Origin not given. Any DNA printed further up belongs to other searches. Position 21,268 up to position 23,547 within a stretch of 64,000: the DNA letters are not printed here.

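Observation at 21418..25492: Maf/DUF115 (MptE-like) putative glycosyltransferase in a non-flagellar neighbourhood with a YkgJ-type Cys-cluster protein and zinc-ribbon mini-proteins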

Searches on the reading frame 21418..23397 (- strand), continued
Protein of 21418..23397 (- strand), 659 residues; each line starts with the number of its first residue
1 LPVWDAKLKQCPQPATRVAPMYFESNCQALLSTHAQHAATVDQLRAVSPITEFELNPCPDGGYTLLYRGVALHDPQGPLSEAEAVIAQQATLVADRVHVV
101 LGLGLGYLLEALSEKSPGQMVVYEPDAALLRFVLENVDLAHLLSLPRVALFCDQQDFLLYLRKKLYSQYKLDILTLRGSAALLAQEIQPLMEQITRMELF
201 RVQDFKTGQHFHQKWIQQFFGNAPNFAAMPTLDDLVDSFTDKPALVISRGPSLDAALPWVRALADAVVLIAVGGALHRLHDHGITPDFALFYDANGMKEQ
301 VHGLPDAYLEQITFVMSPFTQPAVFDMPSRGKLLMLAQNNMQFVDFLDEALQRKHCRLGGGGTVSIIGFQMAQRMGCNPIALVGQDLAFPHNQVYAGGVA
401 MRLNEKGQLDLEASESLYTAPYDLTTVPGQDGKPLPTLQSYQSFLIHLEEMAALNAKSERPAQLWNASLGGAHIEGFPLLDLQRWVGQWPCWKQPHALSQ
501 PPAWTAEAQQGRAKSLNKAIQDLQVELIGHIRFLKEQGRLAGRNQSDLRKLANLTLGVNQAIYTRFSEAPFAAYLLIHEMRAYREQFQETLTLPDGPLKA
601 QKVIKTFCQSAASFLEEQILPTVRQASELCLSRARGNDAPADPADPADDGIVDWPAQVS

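Call 37: find_homologous_proteins(query=L008:2905-3981:+, max_evalue=1e-10)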
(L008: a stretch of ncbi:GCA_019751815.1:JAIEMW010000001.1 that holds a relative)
Query L008:2905-3981:+ (358 aa): 3175 proteins with E <= 1e-10 among 8000 candidates; the best 120 are listed.
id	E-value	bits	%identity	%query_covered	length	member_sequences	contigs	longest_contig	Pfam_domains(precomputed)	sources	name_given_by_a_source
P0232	6.4e-235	797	100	100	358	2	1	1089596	PF03102.21,PF08666.18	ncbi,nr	ncbi:MAG: N-acetylneuraminate synthase family protein [Cyanobacteria bacterium]|nr:N-acetylneuramina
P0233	6.5e-131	455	59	96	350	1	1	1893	PF03102.21,PF08666.18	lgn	-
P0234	1.1e-130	454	59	96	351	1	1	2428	PF03102.21,PF08666.18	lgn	-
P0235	1.0e-128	448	57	98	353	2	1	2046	PF03102.21,PF08666.18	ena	-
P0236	2.6e-128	446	59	96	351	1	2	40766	PF03102.21,PF08666.18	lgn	-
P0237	1.7e-124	434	57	96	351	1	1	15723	PF03102.21,PF08666.18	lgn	-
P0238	1.2e-122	428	57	95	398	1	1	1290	PF03102.21,PF08666.18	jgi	jgi:N,N'-diacetyllegionaminate synthase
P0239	2.4e-119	417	55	96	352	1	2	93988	PF03102.21,PF08666.18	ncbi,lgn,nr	ncbi:MAG: N-acetylneuraminate synthase family protein [Vampirovibrionales bacterium]|nr:N-acetylneur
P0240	1.7e-118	414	55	96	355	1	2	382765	PF03102.21,PF08666.18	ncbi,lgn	ncbi:MAG: N-acetylneuraminate synthase family protein [Candidatus Melainabacteria bacterium]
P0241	1.1e-115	405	53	96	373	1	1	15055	PF03102.21,PF08666.18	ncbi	-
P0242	3.6e-115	403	55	94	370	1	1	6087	PF03102.21,PF08666.18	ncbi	-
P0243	2.5e-101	358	53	93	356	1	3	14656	PF03102.21,PF08666.18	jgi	jgi:N,N'-diacetyllegionaminate synthase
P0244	2.0e-99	351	50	94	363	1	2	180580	PF03102.21,PF08666.18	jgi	jgi:N,N'-diacetyllegionaminate synthase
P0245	3.0e-98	347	53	94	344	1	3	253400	PF03102.21,PF08666.18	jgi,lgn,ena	jgi:sialic acid synthase SpsE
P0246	1.3e-97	345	50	95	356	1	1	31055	PF03102.21,PF08666.18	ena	-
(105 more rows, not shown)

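Call 62: search_protein_families(library=pfam, proteins=[L014:11900-13084:-, L014:13317-14303:+, L014:14291-15121:+, L014:15132-15578:+, L014:15598-17079:+, L014:17100-17696:-, L014:8039-9358:-, L017:11967-13349:+, L017:13477-14949:+, L021:10620-11966:+], max_evalue=0.001)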
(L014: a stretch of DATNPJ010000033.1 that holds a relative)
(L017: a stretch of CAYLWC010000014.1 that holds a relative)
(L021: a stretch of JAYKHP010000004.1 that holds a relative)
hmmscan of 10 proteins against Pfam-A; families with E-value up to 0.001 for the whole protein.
L014:11900-13084:- (394 aa): 26 families (the best 25 are shown)
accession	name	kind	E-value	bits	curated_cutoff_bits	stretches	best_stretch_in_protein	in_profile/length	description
PF07719.23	TPR_2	-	4.1e-24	83.1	27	1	148-180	2-34/34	Tetratricopeptide repeat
PF14559.12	TPR_19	-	1.3e-20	73.9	25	2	124-180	2-58/68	Tetratricopeptide repeat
PF13428.12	TPR_14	-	2.2e-19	68.4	23.5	0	151-187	5-41/44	Tetratricopeptide repeat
PF13432.12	TPR_16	-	2.3e-17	63.5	32.7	3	117-180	1-64/65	Tetratricopeptide repeat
PF13650.11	Asp_protease_2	-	5.5e-17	62.7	24.3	1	287-375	1-90/90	Aspartyl protease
PF13431.12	TPR_17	-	3.8e-16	58.4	24.4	0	136-167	2-33/34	Tetratricopeptide repeat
PF13181.12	TPR_8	-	6.9e-16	57.4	25.7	0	217-246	3-32/34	Tetratricopeptide repeat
PF13975.11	gag-asp_proteas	-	5e-15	56.3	28.2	1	287-377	1-91/92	gag-polyprotein putative aspartyl protease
PF00515.34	TPR_1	-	1.3e-13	50.5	27.8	0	216-246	2-32/34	Tetratricopeptide repeat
PF13414.12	TPR_11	-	4.5e-13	49.1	26.8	0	155-180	2-27/42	TPR repeat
PF13174.12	TPR_6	-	7.6e-13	48.6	26.3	0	153-179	6-32/33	Tetratricopeptide repeat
PF23914.1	TPR_CcmH_CycH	-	2.7e-11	44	42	2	56-134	60-142/158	Cytochrome c-type biogenesis protein H TPR domain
PF12895.13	ANAPC3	-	2.9e-11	43.9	27.2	0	65-138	8-81/82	Anaphase-promoting complex, cyclosome, subunit 3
PF13176.12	TPR_7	-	3.5e-10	39.6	27.9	0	219-245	3-29/36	Tetratricopeptide repeat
PF13429.12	TPR_15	-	1.3e-08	35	26.2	1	32-240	66-272/280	Tetratricopeptide repeat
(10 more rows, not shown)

L014:13317-14303:+ (328 aa): 1 family
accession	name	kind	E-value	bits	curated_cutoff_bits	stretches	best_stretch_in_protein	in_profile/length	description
PF02900.23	LigB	-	1.8e-29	103.1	26.3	1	24-306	3-268/269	Catalytic LigB subunit of aromatic ring-opening dioxygenase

L014:14291-15121:+ (276 aa): 1 family
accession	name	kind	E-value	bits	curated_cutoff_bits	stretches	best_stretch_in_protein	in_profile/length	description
PF02900.23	LigB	-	1.5e-24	86.9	26.3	1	28-269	24-268/269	Catalytic LigB subunit of aromatic ring-opening dioxygenase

L014:15132-15578:+ (148 aa): 1 family
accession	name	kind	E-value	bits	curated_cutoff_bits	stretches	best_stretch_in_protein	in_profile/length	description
PF01042.26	Ribonuc_L-PSP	-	1.1e-25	90.5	27.3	1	18-141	3-117/121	Endoribonuclease L-PSP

L014:15598-17079:+ (493 aa): 2 families
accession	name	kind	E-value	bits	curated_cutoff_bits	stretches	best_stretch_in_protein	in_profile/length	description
PF00171.27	Aldedh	-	3.8e-172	573.4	23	1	26-486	2-461/461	Aldehyde dehydrogenase family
PF07368.16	DUF1487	-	6.9e-05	22.9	23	0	272-451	9-169/215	Protein of unknown function (DUF1487)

L014:17100-17696:- (198 aa): 1 family
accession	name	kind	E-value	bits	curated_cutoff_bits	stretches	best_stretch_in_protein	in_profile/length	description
PF03734.19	YkuD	-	3.4e-23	83.3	23.4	1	59-196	4-146/146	L,D-transpeptidase catalytic domain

L014:8039-9358:- (439 aa): 1 family
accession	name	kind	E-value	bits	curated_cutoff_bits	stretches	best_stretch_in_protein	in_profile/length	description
PF01553.26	Acyltransferase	-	6.8e-13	49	23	1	65-203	12-131/132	Acyltransferase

L017:11967-13349:+ (460 aa): 6 families
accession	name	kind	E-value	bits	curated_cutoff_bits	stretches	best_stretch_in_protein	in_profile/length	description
PF03150.19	CCP_MauG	-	2.7e-63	213.5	25.6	1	182-328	2-148/149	Di-haem cytochrome c peroxidase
PF14376.11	Haem_bd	-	4.8e-31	107.9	27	1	44-149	28-132/133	Haem-binding domain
PF00034.26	Cytochrom_C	-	7.1e-10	40.5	21.3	1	337-450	3-89/90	Cytochrome c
PF13442.11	Cytochrome_CBB3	-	5e-08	33.6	27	0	337-399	5-25/68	Cytochrome C oxidase, cbb3-type, subunit III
PF14495.11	Cytochrom_C550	-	0.00043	20.4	27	0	326-352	16-43/136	Cytochrome c-550 domain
PF14522.11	Cytochrome_C7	-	0.00069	19.8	24.8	0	343-354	41-52/67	Cytochrome c7 and related cytochrome c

L017:13477-14949:+ (490 aa): 4 families
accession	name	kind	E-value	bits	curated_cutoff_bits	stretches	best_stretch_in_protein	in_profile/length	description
PF02878.22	PGM_PMM_I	-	5.3e-27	94.6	22.5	1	10-147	4-132/138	Phosphoglucomutase/phosphomannomutase, alpha/beta/alpha domain I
PF02879.22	PGM_PMM_II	-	3e-26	92.4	29.3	1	173-270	3-103/103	Phosphoglucomutase/phosphomannomutase, alpha/beta/alpha domain II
PF02880.22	PGM_PMM_III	-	9e-21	74.6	20.7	1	275-378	2-103/115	Phosphoglucomutase/phosphomannomutase, alpha/beta/alpha domain III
PF00408.26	PGM_PMM_IV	-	3.1e-08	34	23.1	1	421-476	16-62/68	Phosphoglucomutase/phosphomannomutase, C-terminal domain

L021:10620-11966:+ (448 aa): 1 family
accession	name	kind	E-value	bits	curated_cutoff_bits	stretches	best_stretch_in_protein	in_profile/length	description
PF01544.23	CorA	-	4.6e-72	243.2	27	1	146-442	3-291/292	CorA-like Mg2+ transporter protein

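Call 72: search_solved_structures(query=A1, max_evalue=0.01, show_alignments=1)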
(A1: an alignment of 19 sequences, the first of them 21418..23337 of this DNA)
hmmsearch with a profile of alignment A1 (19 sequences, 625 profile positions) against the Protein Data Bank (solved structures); distinct sequences matched with E-value up to 0.01: 3.
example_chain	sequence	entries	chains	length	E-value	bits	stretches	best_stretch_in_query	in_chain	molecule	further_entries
5mu5_A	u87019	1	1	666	4.1e-18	68.3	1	78-275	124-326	Uncharacterized protein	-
8sd5_A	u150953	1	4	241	0.00038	22.2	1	199-276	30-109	6-hydroxymethyl-7,8-dihydropterin pyrophosphokinase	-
8sbu_A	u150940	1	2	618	0.0016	20.1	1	199-274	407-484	Maltose/maltodextrin-binding periplasmic protein,6-hydroxymethyl-7,8-dihydropterin pyropho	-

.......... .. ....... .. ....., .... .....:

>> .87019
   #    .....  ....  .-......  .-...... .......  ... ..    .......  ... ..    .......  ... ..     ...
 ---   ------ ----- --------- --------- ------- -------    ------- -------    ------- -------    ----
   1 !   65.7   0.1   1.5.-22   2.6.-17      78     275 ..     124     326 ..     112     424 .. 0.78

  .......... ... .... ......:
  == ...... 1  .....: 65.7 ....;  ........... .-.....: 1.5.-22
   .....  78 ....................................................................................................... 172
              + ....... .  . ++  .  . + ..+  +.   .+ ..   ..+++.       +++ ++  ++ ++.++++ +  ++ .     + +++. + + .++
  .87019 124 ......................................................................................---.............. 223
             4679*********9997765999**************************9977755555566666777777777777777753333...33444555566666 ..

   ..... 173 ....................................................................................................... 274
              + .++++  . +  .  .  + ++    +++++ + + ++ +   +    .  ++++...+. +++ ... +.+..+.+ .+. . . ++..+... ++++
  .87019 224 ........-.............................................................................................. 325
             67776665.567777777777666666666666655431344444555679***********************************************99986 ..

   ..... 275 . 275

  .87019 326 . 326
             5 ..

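Call 77: search_protein_families(library=pfam, proteins=[L009:542-1174:-, L029:14186-14761:-, L013:313-1032:+, L028:1816-3099:-, L020:4696-5742:+, L020:5753-7339:+], max_evalue=0.1)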
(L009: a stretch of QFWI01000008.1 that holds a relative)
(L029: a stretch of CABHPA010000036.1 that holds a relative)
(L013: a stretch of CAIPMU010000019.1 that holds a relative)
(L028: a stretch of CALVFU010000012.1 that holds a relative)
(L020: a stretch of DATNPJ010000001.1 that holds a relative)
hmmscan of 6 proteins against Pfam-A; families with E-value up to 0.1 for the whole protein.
L009:542-1174:- (210 aa): 1 family
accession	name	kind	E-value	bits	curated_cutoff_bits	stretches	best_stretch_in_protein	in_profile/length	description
PF07963.17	N_methyl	-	0.00022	21.1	21.2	1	16-35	1-20/27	Prokaryotic N-terminal methylation motif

L029:14186-14761:- (191 aa): 1 family
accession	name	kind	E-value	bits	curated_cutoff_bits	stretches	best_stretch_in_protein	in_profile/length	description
PF07963.17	N_methyl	-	8e-05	22.5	21.2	1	5-22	3-20/27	Prokaryotic N-terminal methylation motif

L013:313-1032:+ (239 aa): 1 family
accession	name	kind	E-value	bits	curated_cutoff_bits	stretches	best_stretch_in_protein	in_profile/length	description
PF07963.17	N_methyl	-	9.6e-06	25.4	21.2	1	52-73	4-25/27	Prokaryotic N-terminal methylation motif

L028:1816-3099:- (427 aa): 3 families
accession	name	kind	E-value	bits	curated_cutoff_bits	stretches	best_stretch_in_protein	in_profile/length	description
PF05593.20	RHS_repeat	-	0.065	14.1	22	0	323-339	1-17/38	RHS Repeat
PF24922.1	ACBP4_C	-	0.069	13.8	31.2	1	367-420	7-60/105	Acyl-CoA-binding domain-containing protein 4-6, C-terminal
PF12795.12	MscS_porin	-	0.086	12.9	34.4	1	370-411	99-140/238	Mechanosensitive ion channel porin domain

L020:4696-5742:+ (348 aa): 2 families
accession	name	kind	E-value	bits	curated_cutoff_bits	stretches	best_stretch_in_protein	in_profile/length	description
PF11721.14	Malectin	-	1.4e-07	32.1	23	1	171-284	3-107/163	Malectin domain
PF07963.17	N_methyl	-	0.0019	18.1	21.2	1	38-57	5-24/27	Prokaryotic N-terminal methylation motif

L020:5753-7339:+ (528 aa): 1 family
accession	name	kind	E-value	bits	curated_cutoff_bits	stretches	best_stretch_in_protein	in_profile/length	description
PF07963.17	N_methyl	-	2.8e-06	27.1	21.2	1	10-33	3-26/27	Prokaryotic N-terminal methylation motif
